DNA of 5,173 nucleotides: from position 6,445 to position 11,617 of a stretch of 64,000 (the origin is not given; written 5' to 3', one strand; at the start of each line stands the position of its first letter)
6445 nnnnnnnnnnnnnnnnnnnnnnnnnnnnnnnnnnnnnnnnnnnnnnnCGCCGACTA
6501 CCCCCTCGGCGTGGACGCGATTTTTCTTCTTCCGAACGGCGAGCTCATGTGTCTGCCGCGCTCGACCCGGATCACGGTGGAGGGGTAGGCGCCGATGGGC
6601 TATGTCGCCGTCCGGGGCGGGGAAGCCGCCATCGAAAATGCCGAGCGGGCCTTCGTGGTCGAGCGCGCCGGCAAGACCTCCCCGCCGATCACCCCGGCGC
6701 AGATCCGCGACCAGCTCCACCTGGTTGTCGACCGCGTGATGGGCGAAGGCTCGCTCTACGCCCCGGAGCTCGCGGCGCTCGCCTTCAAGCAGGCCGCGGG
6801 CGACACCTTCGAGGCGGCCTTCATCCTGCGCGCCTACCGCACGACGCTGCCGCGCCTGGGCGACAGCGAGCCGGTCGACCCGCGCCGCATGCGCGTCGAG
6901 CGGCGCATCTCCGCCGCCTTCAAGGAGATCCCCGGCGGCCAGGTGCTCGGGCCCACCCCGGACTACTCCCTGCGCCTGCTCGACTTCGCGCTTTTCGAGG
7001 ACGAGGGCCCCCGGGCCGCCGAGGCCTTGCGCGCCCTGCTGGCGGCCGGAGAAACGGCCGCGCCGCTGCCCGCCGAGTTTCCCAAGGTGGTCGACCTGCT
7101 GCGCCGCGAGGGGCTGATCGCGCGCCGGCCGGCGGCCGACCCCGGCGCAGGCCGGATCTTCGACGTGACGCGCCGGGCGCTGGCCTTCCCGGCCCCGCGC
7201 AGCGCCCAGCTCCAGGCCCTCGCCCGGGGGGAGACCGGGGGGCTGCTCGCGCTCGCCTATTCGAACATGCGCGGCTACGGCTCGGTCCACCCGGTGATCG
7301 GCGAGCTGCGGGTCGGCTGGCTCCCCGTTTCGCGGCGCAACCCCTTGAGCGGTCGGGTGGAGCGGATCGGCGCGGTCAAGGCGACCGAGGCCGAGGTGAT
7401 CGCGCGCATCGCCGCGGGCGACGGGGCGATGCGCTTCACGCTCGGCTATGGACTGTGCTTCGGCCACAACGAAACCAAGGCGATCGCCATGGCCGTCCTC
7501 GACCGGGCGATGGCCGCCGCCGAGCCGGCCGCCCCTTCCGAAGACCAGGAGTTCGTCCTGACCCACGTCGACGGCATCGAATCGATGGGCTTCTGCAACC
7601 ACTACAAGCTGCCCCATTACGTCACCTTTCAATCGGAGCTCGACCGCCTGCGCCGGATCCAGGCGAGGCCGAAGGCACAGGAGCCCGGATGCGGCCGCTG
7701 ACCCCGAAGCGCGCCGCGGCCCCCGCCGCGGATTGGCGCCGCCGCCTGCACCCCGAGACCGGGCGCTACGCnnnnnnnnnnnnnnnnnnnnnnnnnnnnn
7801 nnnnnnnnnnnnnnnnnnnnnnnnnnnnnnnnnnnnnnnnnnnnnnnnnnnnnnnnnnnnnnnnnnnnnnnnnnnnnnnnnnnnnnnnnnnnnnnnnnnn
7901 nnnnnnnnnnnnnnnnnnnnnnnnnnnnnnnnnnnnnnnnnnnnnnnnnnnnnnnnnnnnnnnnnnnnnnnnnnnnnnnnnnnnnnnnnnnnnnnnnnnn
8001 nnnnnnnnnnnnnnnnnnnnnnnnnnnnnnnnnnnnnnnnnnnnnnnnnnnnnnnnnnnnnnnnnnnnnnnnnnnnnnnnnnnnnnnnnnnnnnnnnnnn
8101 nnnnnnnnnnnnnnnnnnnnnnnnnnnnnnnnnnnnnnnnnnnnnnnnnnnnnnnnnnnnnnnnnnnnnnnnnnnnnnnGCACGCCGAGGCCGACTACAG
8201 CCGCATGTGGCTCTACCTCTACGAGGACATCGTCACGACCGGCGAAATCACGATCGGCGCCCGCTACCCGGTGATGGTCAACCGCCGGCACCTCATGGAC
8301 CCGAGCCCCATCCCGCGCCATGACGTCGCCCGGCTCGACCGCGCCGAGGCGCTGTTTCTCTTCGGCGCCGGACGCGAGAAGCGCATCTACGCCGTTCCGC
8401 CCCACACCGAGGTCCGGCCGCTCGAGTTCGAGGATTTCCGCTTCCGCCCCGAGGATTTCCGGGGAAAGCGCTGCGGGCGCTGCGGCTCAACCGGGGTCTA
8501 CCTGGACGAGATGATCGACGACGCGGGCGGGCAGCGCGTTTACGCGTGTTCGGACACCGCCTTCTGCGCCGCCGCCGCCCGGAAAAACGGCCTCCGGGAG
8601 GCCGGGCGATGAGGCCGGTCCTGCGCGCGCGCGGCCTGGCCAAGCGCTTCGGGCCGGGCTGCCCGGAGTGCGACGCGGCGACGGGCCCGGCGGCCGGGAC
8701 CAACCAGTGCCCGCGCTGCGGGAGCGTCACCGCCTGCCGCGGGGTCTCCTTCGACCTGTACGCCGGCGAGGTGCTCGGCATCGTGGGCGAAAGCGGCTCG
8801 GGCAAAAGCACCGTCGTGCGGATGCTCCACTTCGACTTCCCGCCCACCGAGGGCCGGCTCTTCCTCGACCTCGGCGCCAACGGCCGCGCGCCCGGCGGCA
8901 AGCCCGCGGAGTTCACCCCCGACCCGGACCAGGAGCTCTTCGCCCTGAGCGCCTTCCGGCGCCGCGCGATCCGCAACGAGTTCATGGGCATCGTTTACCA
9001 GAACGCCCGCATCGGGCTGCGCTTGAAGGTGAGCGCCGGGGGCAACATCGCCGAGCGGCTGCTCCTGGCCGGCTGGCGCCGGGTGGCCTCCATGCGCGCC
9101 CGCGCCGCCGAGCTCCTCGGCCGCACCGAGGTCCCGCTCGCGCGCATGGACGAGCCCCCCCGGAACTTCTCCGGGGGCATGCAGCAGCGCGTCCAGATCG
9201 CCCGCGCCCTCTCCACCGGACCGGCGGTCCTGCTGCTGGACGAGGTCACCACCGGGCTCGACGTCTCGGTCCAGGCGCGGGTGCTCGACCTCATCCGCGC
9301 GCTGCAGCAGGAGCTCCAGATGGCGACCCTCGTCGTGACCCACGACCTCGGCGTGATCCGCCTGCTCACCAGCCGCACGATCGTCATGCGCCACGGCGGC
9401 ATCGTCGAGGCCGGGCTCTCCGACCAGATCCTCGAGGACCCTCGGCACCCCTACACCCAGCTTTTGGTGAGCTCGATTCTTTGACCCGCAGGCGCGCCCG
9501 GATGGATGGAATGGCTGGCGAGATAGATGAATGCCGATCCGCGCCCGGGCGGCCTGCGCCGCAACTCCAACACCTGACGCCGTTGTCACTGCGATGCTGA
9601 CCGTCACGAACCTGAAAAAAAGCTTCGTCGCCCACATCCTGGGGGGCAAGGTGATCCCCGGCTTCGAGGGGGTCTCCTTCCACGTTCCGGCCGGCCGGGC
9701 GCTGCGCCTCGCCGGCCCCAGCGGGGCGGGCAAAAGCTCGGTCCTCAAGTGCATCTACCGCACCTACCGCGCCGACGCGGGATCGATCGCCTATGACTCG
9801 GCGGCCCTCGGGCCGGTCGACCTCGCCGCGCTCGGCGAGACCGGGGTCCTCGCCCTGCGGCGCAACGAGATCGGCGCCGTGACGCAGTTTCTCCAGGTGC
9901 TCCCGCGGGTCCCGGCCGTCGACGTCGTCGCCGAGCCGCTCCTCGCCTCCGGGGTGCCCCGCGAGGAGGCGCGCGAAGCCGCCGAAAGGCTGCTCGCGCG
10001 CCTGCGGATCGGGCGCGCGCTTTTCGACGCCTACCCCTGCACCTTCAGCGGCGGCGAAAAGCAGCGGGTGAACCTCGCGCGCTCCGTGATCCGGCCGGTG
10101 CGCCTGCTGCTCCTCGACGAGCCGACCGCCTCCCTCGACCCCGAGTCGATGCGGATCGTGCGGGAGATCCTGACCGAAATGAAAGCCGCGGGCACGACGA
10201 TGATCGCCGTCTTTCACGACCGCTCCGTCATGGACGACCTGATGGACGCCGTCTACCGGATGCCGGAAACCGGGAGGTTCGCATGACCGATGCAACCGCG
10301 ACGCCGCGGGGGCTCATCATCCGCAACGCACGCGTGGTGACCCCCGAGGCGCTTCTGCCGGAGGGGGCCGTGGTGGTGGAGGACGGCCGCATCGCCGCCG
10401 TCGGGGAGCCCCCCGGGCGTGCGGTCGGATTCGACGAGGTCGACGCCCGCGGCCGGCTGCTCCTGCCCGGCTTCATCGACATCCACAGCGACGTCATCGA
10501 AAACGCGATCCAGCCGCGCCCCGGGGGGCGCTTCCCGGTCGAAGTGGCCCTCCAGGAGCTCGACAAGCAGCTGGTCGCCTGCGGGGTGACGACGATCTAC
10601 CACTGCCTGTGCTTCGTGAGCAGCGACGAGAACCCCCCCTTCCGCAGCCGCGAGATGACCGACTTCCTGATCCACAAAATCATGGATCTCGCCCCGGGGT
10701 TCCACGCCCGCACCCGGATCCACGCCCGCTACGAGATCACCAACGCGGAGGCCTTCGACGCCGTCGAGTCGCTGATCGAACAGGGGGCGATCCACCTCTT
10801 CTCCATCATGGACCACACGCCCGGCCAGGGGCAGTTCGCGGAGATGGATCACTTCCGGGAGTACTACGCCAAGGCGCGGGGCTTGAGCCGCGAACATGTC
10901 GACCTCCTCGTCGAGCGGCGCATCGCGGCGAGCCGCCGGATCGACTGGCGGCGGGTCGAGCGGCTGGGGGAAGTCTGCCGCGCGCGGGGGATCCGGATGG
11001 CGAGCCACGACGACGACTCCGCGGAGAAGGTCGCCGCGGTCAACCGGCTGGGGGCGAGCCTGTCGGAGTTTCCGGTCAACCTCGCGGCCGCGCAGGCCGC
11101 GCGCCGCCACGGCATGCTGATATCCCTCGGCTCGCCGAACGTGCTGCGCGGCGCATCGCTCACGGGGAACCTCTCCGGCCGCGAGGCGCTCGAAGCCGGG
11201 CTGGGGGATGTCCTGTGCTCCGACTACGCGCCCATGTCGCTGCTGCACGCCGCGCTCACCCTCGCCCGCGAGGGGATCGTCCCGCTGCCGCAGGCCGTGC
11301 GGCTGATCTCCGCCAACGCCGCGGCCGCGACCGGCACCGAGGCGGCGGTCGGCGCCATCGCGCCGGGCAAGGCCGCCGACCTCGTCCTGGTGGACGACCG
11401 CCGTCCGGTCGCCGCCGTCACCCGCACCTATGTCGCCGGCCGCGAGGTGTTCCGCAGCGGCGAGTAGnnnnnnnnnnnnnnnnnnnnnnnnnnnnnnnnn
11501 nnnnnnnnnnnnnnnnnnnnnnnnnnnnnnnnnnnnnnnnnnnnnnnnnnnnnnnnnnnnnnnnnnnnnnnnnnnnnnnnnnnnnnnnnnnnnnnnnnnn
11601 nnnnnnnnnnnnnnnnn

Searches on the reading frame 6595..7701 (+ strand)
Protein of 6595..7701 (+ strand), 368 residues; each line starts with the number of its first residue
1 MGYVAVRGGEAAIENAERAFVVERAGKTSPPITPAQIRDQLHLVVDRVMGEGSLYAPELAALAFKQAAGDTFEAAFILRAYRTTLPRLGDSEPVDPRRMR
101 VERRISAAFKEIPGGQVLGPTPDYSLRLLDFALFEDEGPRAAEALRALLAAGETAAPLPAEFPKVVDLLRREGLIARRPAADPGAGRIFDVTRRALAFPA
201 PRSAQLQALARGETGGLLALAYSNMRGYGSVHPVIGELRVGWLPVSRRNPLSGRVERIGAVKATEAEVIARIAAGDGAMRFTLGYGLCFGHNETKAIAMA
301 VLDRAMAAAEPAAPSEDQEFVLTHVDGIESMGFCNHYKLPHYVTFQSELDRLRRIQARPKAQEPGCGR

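Call 10: search_protein_families(library=pfam, proteins=[window:6595-7701:+], max_evalue=0.01)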
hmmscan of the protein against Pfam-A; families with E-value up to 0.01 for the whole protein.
window:6595-7701:+ (368 aa): 1 family
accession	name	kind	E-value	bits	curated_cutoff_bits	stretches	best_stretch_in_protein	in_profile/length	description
PF05861.17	PhnI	-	2.2e-139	464.5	34.5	1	2-357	1-346/348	Bacterial phosphonate metabolism protein (PhnI)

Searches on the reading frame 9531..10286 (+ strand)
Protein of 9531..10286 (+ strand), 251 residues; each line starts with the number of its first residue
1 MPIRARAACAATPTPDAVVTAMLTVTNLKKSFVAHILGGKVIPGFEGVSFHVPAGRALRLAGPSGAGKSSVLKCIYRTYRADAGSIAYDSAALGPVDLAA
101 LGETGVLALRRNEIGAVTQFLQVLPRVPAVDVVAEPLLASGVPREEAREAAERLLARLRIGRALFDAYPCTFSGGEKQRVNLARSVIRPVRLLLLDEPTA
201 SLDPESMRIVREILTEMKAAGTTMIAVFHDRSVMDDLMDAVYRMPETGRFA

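Call 10: search_protein_families(library=pfam, proteins=[window:9531-10286:+], max_evalue=0.01)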
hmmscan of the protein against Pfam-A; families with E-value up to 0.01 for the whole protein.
window:9531-10286:+ (251 aa): 4 families
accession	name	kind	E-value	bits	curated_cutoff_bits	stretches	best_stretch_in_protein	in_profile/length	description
PF00005.33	ABC_tran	-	1.5e-26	94.1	25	1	46-200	2-137/137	ABC transporter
PF13304.12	AAA_21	-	1.2e-07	32.6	27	1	185-222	251-291/304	AAA domain, putative AbiEii toxin, Type IV TA system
PF02463.25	SMC_N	-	6e-05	23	40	0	171-244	136-211/220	RecF/RecN/SMC N terminal domain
PF13191.12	AAA_16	-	0.00031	21.7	32.6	1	55-216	24-158/167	AAA ATPase domain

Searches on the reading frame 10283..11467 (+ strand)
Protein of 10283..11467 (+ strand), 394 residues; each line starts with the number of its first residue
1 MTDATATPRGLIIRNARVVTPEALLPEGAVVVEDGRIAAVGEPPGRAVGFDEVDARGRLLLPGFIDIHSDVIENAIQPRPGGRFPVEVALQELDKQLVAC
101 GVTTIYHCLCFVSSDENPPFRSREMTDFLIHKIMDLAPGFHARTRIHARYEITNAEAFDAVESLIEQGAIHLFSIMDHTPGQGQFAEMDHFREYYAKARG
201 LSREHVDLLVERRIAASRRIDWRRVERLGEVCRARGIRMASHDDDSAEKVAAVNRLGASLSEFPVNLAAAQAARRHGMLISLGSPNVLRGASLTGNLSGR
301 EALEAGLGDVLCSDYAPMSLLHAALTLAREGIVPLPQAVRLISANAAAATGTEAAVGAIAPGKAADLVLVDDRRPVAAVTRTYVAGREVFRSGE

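Call 10: search_protein_families(library=pfam, proteins=[window:10283-11467:+], max_evalue=0.01)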
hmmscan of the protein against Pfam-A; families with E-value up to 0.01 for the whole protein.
window:10283-11467:+ (394 aa): 3 families
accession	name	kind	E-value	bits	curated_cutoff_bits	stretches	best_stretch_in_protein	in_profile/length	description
PF07969.17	Amidohydro_3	-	2.3e-16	60.8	29.7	2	240-390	316-472/472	Amidohydrolase family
PF01979.26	Amidohydro_1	-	1.3e-09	38.2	25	1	299-384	235-340/345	Amidohydrolase family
PF22039.1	HUTI_composite_bact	-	0.00024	21.1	25.5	1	28-42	1-15/26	Imidazolonepropionase-like composite domain, bacteria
